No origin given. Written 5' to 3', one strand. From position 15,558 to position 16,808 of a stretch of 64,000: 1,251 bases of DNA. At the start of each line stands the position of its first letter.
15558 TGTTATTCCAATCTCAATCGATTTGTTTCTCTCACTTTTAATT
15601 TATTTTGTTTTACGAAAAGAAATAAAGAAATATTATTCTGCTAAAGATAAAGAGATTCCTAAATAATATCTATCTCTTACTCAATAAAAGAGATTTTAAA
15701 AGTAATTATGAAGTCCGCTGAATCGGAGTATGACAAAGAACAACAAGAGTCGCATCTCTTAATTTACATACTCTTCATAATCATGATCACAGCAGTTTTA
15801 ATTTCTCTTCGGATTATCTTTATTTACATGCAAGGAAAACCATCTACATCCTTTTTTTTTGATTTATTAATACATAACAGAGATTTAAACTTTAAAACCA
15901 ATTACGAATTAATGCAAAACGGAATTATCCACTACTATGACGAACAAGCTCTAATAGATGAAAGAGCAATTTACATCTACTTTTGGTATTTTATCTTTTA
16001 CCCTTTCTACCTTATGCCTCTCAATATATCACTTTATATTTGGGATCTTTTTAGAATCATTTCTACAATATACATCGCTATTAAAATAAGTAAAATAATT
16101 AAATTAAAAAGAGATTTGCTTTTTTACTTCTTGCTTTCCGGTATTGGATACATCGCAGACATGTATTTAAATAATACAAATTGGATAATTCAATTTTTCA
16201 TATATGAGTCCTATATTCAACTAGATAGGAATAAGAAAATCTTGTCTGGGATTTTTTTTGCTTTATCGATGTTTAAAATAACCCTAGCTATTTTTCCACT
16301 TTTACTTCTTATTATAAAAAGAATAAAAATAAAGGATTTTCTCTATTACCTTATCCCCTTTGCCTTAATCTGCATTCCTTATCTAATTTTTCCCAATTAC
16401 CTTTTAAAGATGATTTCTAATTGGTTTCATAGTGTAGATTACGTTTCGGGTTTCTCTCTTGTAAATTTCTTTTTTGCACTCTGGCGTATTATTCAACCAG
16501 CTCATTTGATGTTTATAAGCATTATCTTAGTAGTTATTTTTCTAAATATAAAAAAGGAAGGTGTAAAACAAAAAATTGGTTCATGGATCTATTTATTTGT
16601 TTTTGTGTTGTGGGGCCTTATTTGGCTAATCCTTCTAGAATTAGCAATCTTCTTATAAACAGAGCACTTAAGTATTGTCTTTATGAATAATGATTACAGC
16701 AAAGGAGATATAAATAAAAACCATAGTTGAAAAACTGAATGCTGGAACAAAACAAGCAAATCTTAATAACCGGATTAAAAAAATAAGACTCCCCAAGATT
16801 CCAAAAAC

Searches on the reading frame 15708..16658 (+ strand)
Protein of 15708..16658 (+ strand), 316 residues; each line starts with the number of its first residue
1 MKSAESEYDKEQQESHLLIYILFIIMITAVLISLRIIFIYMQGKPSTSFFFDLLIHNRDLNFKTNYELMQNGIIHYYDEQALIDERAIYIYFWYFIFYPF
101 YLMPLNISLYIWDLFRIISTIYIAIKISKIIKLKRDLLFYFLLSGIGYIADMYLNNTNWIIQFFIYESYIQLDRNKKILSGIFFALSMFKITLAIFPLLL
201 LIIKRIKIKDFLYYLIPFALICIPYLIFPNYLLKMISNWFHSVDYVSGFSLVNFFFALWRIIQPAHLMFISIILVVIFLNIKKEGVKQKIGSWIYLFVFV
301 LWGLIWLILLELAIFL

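Call 33: search_protein_families(library=pfam, proteins=[window:15708-16658:+], max_evalue=0.01)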
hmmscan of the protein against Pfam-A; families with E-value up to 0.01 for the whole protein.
window:15708-16658:+ (316 aa): 1 family
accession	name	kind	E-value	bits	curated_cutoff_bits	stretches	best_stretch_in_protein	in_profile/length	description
PF09594.16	GT87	-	3.4e-05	24.2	25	1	92-260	6-184/237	Glycosyltransferase family 87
